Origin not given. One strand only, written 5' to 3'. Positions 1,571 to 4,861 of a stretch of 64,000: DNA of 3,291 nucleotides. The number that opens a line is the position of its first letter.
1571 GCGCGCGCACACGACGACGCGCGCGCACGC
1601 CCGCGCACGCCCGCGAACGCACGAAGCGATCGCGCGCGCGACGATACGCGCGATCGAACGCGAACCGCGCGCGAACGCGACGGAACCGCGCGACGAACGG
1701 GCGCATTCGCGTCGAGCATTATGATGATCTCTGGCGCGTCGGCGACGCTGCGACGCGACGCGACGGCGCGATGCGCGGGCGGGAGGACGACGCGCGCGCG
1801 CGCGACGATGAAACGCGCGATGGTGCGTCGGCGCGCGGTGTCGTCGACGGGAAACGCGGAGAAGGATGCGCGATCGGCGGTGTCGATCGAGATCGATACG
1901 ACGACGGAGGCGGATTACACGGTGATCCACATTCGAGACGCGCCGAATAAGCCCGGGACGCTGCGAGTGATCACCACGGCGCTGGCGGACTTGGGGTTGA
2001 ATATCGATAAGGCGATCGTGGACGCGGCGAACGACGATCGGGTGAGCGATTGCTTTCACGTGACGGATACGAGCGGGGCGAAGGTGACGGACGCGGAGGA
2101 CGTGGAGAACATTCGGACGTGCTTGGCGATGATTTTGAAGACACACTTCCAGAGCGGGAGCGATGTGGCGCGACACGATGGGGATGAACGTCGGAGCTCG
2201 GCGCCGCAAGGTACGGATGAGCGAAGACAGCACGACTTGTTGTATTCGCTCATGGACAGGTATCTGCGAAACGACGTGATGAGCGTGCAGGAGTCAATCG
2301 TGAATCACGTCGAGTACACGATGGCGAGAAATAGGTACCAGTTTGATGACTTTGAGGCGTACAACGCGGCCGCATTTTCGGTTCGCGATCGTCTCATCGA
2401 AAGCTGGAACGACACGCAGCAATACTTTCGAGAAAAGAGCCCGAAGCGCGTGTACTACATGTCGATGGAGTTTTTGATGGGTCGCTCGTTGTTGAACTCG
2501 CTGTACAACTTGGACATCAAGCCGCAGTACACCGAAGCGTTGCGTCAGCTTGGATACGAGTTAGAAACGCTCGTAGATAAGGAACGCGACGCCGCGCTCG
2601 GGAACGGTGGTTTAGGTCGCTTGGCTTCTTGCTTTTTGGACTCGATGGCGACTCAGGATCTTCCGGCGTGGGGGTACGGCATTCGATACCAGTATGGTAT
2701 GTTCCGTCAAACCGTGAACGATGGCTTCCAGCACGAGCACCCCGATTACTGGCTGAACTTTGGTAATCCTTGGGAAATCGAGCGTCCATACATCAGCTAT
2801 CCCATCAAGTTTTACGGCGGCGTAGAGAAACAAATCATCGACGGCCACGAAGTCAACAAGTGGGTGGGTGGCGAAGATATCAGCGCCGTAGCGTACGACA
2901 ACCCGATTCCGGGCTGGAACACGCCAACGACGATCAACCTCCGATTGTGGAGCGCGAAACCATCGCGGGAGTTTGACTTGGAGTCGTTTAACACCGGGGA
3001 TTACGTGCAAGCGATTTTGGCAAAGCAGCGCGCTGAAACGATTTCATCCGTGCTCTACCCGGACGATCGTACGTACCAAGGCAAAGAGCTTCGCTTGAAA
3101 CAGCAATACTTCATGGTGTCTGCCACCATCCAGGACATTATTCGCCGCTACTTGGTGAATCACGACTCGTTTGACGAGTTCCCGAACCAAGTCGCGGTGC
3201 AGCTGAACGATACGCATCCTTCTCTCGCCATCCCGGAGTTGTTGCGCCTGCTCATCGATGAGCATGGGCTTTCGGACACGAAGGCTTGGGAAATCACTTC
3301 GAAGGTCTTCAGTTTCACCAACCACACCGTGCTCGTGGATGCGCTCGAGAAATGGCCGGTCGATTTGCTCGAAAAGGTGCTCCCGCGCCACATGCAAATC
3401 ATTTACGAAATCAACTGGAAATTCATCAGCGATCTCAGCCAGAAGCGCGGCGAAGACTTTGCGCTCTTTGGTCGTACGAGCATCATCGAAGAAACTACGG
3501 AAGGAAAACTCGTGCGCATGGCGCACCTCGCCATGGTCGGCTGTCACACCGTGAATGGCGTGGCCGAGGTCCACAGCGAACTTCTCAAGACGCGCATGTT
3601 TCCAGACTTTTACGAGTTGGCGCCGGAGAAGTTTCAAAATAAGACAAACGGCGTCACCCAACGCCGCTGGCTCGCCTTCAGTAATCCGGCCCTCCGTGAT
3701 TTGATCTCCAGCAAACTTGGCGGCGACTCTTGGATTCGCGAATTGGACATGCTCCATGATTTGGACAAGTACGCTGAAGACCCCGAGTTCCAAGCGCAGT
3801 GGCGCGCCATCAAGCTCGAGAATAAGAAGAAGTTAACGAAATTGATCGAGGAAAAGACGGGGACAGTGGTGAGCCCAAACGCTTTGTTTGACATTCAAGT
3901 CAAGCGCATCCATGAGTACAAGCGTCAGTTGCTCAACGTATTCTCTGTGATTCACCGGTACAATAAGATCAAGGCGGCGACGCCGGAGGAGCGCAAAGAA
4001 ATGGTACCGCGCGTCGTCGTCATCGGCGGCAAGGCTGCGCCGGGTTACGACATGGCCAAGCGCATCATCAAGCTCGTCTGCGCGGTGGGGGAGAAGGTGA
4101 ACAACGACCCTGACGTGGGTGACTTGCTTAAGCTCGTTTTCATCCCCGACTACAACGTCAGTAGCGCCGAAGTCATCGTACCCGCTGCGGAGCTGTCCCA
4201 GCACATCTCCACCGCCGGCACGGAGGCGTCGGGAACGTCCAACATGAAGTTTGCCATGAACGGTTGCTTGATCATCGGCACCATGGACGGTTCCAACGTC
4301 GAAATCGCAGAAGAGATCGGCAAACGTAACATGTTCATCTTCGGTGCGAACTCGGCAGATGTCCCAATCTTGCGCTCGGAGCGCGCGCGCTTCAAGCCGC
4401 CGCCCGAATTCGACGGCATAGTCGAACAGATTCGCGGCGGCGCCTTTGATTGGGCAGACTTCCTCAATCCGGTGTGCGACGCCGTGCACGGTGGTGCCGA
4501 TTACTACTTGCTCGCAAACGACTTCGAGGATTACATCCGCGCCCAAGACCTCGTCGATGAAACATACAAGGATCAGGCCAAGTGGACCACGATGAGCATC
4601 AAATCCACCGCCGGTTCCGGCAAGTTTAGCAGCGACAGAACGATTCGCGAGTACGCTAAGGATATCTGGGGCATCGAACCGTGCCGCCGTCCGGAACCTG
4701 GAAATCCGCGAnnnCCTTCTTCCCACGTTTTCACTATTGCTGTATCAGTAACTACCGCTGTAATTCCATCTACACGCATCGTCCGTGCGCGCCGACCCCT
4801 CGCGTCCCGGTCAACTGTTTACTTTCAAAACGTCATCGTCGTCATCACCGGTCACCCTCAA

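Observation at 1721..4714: ACT regulatory domain fused to a GT35 alpha-glucan phosphorylase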

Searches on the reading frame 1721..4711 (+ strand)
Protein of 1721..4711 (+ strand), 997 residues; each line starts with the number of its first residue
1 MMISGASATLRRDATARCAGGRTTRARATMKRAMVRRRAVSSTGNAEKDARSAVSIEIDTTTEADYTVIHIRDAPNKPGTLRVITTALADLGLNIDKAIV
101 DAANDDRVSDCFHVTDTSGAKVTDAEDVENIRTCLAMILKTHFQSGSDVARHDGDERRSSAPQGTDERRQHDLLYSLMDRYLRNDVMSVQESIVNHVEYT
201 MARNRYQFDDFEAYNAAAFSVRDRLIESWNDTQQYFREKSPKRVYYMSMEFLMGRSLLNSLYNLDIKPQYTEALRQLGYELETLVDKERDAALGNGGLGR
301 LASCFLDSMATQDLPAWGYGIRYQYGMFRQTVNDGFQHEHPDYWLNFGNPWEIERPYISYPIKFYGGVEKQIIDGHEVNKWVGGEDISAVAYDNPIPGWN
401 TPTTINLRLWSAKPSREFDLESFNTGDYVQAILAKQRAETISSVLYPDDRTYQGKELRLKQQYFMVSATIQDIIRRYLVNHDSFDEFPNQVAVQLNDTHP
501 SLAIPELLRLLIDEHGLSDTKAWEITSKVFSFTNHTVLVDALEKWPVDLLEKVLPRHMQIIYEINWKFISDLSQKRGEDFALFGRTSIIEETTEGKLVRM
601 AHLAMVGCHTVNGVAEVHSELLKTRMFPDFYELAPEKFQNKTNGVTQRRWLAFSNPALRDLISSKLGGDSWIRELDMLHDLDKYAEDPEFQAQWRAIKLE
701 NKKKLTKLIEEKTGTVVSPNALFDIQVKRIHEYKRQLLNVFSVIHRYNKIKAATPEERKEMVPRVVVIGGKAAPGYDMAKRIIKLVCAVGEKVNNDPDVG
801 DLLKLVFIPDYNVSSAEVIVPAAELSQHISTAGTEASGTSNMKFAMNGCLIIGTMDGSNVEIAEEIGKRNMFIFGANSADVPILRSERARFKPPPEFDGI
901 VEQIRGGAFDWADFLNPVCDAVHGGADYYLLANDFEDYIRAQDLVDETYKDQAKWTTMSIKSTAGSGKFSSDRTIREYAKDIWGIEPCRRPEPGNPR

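Call 3: search_protein_families(library=pfam, proteins=[window:1721-4711:+], max_evalue=10)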
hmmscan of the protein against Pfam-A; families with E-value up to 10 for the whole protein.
window:1721-4711:+ (997 aa): 3 families
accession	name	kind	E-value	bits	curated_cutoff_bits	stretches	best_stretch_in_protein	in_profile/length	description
PF00343.26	Phosphorylase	-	0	1033.1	27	1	274-985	1-713/713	Carbohydrate phosphorylase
PF01842.31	ACT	-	9.9e-07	28.9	27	1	73-121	6-55/66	ACT domain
PF22629.2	ACT_AHAS_ss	-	0.019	15.5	27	1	76-109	7-40/67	AHAS small subunit-like ACT domain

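Call 4: search_protein_families(library=ncbifam, proteins=[window:1721-4711:+], max_evalue=10)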
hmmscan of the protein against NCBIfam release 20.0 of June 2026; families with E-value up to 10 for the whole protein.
window:1721-4711:+ (997 aa): 9 families
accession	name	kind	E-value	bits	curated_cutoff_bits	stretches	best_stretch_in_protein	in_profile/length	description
TIGR02093.1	P_ylase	subfamily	0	1117.7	552.9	1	187-985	3-804/804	glycogen/starch/alpha-glucan family phosphorylase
NF011562.0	PRK14986.1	equivalog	8.6e-279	927.1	1546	1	187-989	15-814/815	glycogen phosphorylase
NF011561.0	PRK14985.1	equivalog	3e-242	806.3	1273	1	232-984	50-797/800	maltodextrin phosphorylase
TIGR02094.1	more_P_ylases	subfamily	4.1e-31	108.4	191.7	2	492-863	164-517/600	alpha-glucan family phosphorylase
NF041129.1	maldex_phorlase_Thcocales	equivalog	6.4e-26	90.8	1500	2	492-878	262-620/816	maltodextrin phosphorylase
NF003467.0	PRK05092.1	equivalog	3.2e-11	41.7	959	1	30-145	819-929/940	[protein-PII] uridylyltransferase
TIGR01693.1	UTase_glnD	equivalog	1.3e-08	33.6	519.4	1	31-136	744-846/850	[protein-PII] uridylyltransferase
NF002895.0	PRK03381.1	equivalog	2.5e-05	22.6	631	1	33-129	675-770/782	[protein-PII] uridylyltransferase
NF001366.0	PRK00275.1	equivalog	8e-05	20.7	1299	1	47-141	795-887/895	[protein-PII] uridylyltransferase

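Call 5: find_encoding_contigs(protein=window:1721-4711:+, flank=3000, max_places=4)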
Protein window:1721-4711:+ (997 aa): no gene with exactly this product is on record in the collection.

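Call 8: find_homologous_proteins(query=window:1721-4711:+, max_evalue=1e-50)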
Query window:1721-4711:+ (997 aa): 8000 proteins with E <= 1e-50 among 8000 candidates; the best 120 are listed.
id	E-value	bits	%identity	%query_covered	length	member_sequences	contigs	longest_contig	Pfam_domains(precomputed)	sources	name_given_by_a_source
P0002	0.0e+0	2302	100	100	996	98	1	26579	PF26956.1,PF01842.32,PF00343.27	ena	-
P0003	0.0e+0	1943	87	95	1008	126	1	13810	PF26956.1,PF01842.32,PF00343.27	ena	-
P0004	0.0e+0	1865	81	98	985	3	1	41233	PF26956.1,PF01842.32,PF00343.27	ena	-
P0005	0.0e+0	1855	80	100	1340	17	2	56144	PF26956.1,PF01842.32,PF00343.27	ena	-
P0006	0.0e+0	1813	81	96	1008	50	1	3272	PF26956.1,PF00343.27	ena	-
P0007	0.0e+0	1777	78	99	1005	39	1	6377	PF26956.1,PF01842.32,PF00343.27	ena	-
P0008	0.0e+0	1759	77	97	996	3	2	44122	PF00343.27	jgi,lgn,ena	-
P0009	0.0e+0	1556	70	94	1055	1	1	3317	PF26956.1,PF00343.27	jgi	-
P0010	0.0e+0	1535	69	98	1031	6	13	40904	PF00343.27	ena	-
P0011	0.0e+0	1531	68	98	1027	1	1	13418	PF00343.27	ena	-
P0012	0.0e+0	1514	66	99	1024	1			PF26956.1,PF00343.27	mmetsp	mmetsp:Transcript_7971/g.35225 ORF Transcript_7971/g.35225 Transcript_7971/m.35225 type:complete len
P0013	0.0e+0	1510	67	98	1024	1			PF26956.1,PF00343.27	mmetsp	mmetsp:Transcript_4442/g.18213 ORF Transcript_4442/g.18213 Transcript_4442/m.18213 type:complete len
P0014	0.0e+0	1484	66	95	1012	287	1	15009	PF26956.1,PF00343.27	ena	-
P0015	0.0e+0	1474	66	99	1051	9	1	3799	PF26956.1,PF00343.27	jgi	-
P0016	0.0e+0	1470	65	96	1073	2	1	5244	PF26956.1,PF00343.27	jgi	jgi:starch phosphorylase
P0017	0.0e+0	1409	73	82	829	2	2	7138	PF00343.27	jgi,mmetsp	mmetsp:Transcript_10074/g.46169 ORF Transcript_10074/g.46169 Transcript_10074/m.46169 type:complete 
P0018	0.0e+0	1396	65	94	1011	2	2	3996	PF00343.27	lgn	-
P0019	0.0e+0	1394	65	94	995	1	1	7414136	PF01842.32,PF00343.27,PF22754.5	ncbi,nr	ncbi:hypothetical protein BSKO_04538 [Bryopsis sp. KO-2023]|nr:hypothetical protein BSKO_04538 [Bryo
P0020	0.0e+0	1391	63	94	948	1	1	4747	PF24931.2,PF26956.1,PF01842.32,PF00343.27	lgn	-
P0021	0.0e+0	1389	65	94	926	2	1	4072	PF24931.2,PF26956.1,PF00343.27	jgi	-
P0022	0.0e+0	1385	64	94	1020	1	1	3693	PF00343.27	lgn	-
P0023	0.0e+0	1384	62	97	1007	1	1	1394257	PF01842.32,PF00343.27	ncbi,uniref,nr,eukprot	ncbi:hypothetical protein HYH02_008557 [Chlamydomonas schloesseri]|uniref:Alpha-1,4 glucan phosphory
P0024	0.0e+0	1383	63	97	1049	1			PF26956.1,PF00343.27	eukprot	eukprot:jgi/Chlat1/6245/Chrsp44S05857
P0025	0.0e+0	1381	64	94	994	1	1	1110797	PF00343.27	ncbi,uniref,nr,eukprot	ncbi:hypothetical protein CEUSTIGMA_g1760.t1 [Chlamydomonas eustigma]|uniref:Alpha-1,4 glucan phosph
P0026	0.0e+0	1380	61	99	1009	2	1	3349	PF01842.32,PF00343.27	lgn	-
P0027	0.0e+0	1379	63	96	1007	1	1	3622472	PF01842.32,PF00343.27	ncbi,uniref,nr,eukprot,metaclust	ncbi:hypothetical protein GPECTOR_7g1017 [Gonium pectorale]|uniref:Alpha-1,4 glucan phosphorylase n=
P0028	0.0e+0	1377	61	99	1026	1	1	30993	PF26956.1,PF01842.32,PF00343.27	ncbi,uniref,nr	ncbi:Acid phosphatase pho1 [Cymbomonas tetramitiformis]|uniref:Alpha-1,4 glucan phosphorylase n=1 Ta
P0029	0.0e+0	1377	64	95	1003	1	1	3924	PF01842.32,PF00343.27,PF22754.5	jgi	-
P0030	0.0e+0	1377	62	97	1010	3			PF01842.32,PF00343.27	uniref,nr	uniref:Alpha-1,4 glucan phosphorylase n=1 Tax=Chlamydomonas reinhardtii TaxID=3055 RepID=Q2VA41_CHLR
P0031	0.0e+0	1376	64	93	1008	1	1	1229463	PF01842.32,PF00343.27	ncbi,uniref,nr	ncbi:hypothetical protein Agub_g9829 [Astrephomene gubernaculifera]|uniref:Alpha-1,4 glucan phosphor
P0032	0.0e+0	1374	63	95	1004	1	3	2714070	PF26956.1,PF01842.32,PF00343.27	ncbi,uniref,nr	ncbi:Acid phosphatase pho1 [Pleodorina starrii]|uniref:Alpha-1,4 glucan phosphorylase n=1 Tax=Pleodo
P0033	0.0e+0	1373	63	97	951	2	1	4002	PF26956.1,PF01842.32,PF00343.27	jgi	-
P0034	0.0e+0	1370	61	97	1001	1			PF26956.1,PF00343.27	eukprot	eukprot:g37.t1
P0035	0.0e+0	1366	63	95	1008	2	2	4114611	PF26956.1,PF01842.32,PF00343.27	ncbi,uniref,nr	ncbi:hypothetical protein Vretimale_4977 [Volvox reticuliferus]|uniref:Alpha-1,4 glucan phosphorylas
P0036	0.0e+0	1366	63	95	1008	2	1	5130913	PF01842.32,PF00343.27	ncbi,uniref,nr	ncbi:hypothetical protein VaNZ11_003810 [Volvox africanus]|uniref:Alpha-1,4 glucan phosphorylase n=1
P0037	0.0e+0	1366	63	94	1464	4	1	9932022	PF00343.27,PF02042.22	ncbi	ncbi:MAG: hypothetical protein WDW36_000640 [Sanguina aurantia]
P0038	0.0e+0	1365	61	94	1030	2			PF26956.1,PF00343.27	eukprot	eukprot:SM000156S02155 [mRNA] locus=s156:289152:295738:+ [translate_table: standard]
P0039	0.0e+0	1364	62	95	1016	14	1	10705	PF26956.1,PF01842.32,PF00343.27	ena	-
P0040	0.0e+0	1364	64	94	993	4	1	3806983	PF00343.27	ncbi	ncbi:g6399 [Coccomyxa elongata]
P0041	0.0e+0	1362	75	77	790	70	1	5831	PF00343.27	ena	-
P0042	0.0e+0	1358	62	94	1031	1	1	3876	PF00343.27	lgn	-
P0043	0.0e+0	1357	62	94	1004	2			PF01842.32,PF00343.27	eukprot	eukprot:evm.model.scf_1283.3 EVM.evm.TU.scf_1283.3 scf_1283:33890-45391(+)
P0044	0.0e+0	1356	62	94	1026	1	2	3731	PF26956.1,PF00343.27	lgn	-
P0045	0.0e+0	1355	62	97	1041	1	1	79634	PF26956.1,PF00343.27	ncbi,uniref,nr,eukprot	ncbi:glycogen phosphorylase [Klebsormidium nitens]|uniref:Alpha-1,4 glucan phosphorylase n=1 Tax=Kle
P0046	0.0e+0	1354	61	98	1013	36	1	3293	PF00343.27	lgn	-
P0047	0.0e+0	1352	61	94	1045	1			PF24931.2,PF00343.27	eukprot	eukprot:TRINITY_DN35420_c0_g1_i1.p1 TRINITY_DN35420_c0_g1~~TRINITY_DN35420_c0_g1_i1.p1 ORF type:comp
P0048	0.0e+0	1350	62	94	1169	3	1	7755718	PF00343.27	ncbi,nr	ncbi:hypothetical protein OEZ86_006345 [Tetradesmus obliquus]|nr:hypothetical protein OEZ86_006345 [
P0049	0.0e+0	1350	61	94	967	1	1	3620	PF24931.2,PF00343.27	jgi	-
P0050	0.0e+0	1347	62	94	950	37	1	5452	PF00343.27,PF22754.5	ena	-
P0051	0.0e+0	1347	62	94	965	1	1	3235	PF00343.27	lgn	-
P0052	0.0e+0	1346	74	78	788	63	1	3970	PF00343.27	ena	-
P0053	0.0e+0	1346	63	94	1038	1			PF24931.2,PF26956.1,PF00343.27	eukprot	eukprot:jgi/Mesvir1/9694/Mv12172-RA.1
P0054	0.0e+0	1346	62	92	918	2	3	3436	PF00343.27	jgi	-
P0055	0.0e+0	1345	75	77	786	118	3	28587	PF00343.27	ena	-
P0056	0.0e+0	1344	60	99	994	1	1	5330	PF01842.32,PF00343.27,PF22754.5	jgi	-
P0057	0.0e+0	1343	62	95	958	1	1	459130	PF00343.27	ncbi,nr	ncbi:unnamed protein product [Pedinophyceae sp. YPF-701]|nr:unnamed protein product [Pedinophyceae s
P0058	0.0e+0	1338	61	98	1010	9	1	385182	PF26956.1,PF01842.32,PF00343.27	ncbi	ncbi:hypothetical protein ABPG77_005342 [Micractinium sp. CCAP 211/92]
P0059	0.0e+0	1337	61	98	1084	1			PF01842.32,PF00343.27,PF22754.5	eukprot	eukprot:gene20335-27097_t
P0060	0.0e+0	1332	60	99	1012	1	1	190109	PF26956.1,PF01842.32,PF00343.27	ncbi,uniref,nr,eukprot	ncbi:glycogen phosphorylase [Klebsormidium nitens]|uniref:Alpha-1,4 glucan phosphorylase n=1 Tax=Kle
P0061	0.0e+0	1329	60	94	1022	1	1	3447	PF00343.27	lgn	-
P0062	0.0e+0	1328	60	98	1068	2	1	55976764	PF26956.1,PF00343.27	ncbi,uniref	ncbi:hypothetical protein R1flu_000353 [Riccia fluitans]|uniref:Alpha-1,4 glucan phosphorylase n=1 T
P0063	0.0e+0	1328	61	94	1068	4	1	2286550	PF00343.27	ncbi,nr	ncbi:hypothetical protein Mapa_012017 [Marchantia paleacea]|nr:hypothetical protein Mapa_012017 [Mar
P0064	0.0e+0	1327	59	97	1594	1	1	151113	PF07714.24,PF00069.32,PF24931.2,PF03109.23,PF00343.27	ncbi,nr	ncbi:unnamed protein product [Closterium sp. NIES-64]|nr:unnamed protein product [Closterium sp. NIE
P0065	0.0e+0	1323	61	94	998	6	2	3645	PF24931.2,PF26956.1,PF01842.32,PF00343.27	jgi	jgi:starch phosphorylase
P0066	0.0e+0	1321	61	97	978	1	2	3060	PF26956.1,PF01842.32,PF00343.27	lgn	-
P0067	0.0e+0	1318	59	99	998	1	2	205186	PF00343.27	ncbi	ncbi:unnamed protein product [Closterium sp. NIES-53]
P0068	0.0e+0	1316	63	93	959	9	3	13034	PF01842.32,PF00343.27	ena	-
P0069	0.0e+0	1312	61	93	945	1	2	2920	PF01842.32,PF00343.27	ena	-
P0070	0.0e+0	1312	65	89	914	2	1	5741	PF00343.27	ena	-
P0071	0.0e+0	1311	61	94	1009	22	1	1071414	PF00343.27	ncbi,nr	ncbi:hypothetical protein M9435_006307 [Picochlorum sp. BPE23]|nr:hypothetical protein M9435_006307 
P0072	0.0e+0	1310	60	98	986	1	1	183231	PF00343.27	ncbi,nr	ncbi:MAG: carbohydrate phosphorylase-domain-containing protein [Monoraphidium minutum]|nr:MAG: carbo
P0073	0.0e+0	1309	58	94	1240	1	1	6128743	PF24931.2,PF00343.27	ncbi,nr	ncbi:unnamed protein product [Closterium sp. Naga37s-1]|nr:unnamed protein product [Closterium sp. N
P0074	0.0e+0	1308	60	98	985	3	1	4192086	PF26956.1,PF01842.32,PF00343.27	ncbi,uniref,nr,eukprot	ncbi:starch phosphorylase [Chlorella sorokiniana]|uniref:Alpha-1,4 glucan phosphorylase n=1 Tax=Chlo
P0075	0.0e+0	1305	61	94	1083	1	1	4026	PF24931.2,PF01842.32,PF00343.27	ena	-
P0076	0.0e+0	1300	73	78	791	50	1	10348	PF00343.27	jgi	-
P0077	0.0e+0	1300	59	94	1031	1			PF00343.27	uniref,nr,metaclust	uniref:Alpha-1,4 glucan phosphorylase n=1 Tax=Dunaliella salina TaxID=3046 RepID=T2B457_DUNSA|nr:sta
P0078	0.0e+0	1296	60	99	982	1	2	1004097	PF01842.32,PF00343.27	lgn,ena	-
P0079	0.0e+0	1296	58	99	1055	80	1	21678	PF00343.27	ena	-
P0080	0.0e+0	1295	59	94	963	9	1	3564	PF00343.27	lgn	-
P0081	0.0e+0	1295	58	99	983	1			PF26956.1,PF01842.32,PF00343.27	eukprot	eukprot:jgi/Ulvmu1/9359/UM050_0111.1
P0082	0.0e+0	1291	62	91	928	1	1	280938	PF00343.27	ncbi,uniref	ncbi:hypothetical protein WJX73_005816 [Symbiochloris irregularis]|uniref:Alpha-1,4 glucan phosphory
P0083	0.0e+0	1289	59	94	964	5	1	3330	PF00343.27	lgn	-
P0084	0.0e+0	1289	58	97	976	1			PF26956.1,PF01842.32,PF00343.27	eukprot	eukprot:g3681.t1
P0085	0.0e+0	1283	74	74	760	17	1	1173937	PF00343.27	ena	-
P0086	0.0e+0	1281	57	96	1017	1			PF00343.27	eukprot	eukprot:c21597_g1_i1 orf=564-3617(-)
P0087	0.0e+0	1280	58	96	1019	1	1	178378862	PF00343.27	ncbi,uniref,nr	ncbi:hypothetical protein GOP47_0004266 [Adiantum capillus-veneris]|uniref:Alpha-1,4 glucan phosphor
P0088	0.0e+0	1280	57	97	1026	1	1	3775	PF24931.2,PF00343.27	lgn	-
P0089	0.0e+0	1277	61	92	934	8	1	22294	PF01842.32,PF00343.27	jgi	-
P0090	0.0e+0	1277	60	97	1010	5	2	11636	PF01842.32,PF00343.27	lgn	-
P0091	0.0e+0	1275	59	94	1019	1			PF24931.2,PF26956.1,PF00343.27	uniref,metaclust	uniref:Alpha-1,4 glucan phosphorylase n=1 Tax=Araucaria cunninghamii TaxID=56994 RepID=A0A0D6QRA2_AR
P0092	0.0e+0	1274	58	98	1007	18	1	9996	PF00343.27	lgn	-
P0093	0.0e+0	1273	60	94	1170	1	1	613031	PF24931.2,PF26956.1,PF00343.27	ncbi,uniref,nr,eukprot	ncbi:hypothetical protein CBR_g49315 [Chara braunii]|uniref:Alpha-1,4 glucan phosphorylase n=1 Tax=C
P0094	0.0e+0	1273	58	94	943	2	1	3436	PF00343.27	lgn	-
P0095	0.0e+0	1272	60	93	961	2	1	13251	PF00343.27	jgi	-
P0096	0.0e+0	1269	65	84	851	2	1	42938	PF00343.27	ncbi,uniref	ncbi:hypothetical protein WJX84_005863 [Apatococcus fuscideae]|uniref:Alpha-1,4 glucan phosphorylase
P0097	0.0e+0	1268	66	82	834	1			PF00343.27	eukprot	eukprot:jgi/Astpho2/2508/fgenesh1_pm.00048_%23_17_t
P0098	0.0e+0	1267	60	92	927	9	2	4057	PF00343.27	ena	-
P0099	0.0e+0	1266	58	94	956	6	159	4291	PF00343.27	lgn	-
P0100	0.0e+0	1265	57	97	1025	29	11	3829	PF24931.2,PF26956.1,PF00343.27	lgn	-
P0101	0.0e+0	1263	61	94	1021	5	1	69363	PF26956.1,PF01842.32,PF00343.27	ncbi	ncbi:unnamed protein product [Closterium sp. NIES-53]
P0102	0.0e+0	1262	61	91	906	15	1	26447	PF00343.27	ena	-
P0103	0.0e+0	1259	71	78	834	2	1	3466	PF00343.27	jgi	jgi:starch phosphorylase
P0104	0.0e+0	1259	67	81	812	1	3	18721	PF00343.27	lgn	-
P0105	0.0e+0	1258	63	84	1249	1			PF24931.2,PF26956.1,PF00343.27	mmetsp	mmetsp:Transcript_15868/g.40295 ORF Transcript_15868/g.40295 Transcript_15868/m.40295 type:complete 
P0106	0.0e+0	1258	61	92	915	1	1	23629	PF00343.27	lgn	-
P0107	0.0e+0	1257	57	95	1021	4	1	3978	PF00343.27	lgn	-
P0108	0.0e+0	1256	58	97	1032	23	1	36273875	PF00343.27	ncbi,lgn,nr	ncbi:hypothetical protein CY35_02G018100 [Sphagnum magellanicum]|nr:hypothetical protein CY35_02G018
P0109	0.0e+0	1255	61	92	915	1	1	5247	PF00343.27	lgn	-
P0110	0.0e+0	1255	58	95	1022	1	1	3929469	PF26956.1,PF01842.32,PF00343.27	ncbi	ncbi:hypothetical protein N2152v2_002057 [Parachlorella kessleri]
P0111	0.0e+0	1249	64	83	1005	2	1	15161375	PF00343.27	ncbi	ncbi:unnamed protein product [Calypogeia fissa]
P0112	0.0e+0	1247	61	91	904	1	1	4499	PF00343.27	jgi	jgi:starch phosphorylase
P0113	0.0e+0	1244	72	73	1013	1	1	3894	PF14858.12,PF00343.27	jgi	-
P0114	0.0e+0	1244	59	94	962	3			PF00343.27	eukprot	eukprot:scaffold3743_cov389-Prasinococcus_capsulatus_cf.AAC.15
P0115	0.0e+0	1241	58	95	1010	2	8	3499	PF00343.27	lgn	-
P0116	0.0e+0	1240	64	83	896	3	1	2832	PF00343.27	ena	-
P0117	0.0e+0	1239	62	89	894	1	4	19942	PF00343.27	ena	-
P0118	0.0e+0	1238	65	84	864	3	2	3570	PF00343.27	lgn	-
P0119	0.0e+0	1237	55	97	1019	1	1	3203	PF00343.27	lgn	-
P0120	0.0e+0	1235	-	-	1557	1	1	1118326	PF24931.2,PF00343.27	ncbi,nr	ncbi:unnamed protein product [Closterium sp. NIES-64]|nr:unnamed protein product [Closterium sp. NIE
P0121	0.0e+0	1229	59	95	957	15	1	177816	PF01842.32,PF00343.27,PF22754.5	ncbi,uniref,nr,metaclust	ncbi:Glycogen phosphorylase 1 [Auxenochlorella protothecoides]|uniref:Alpha-1,4 glucan phosphorylase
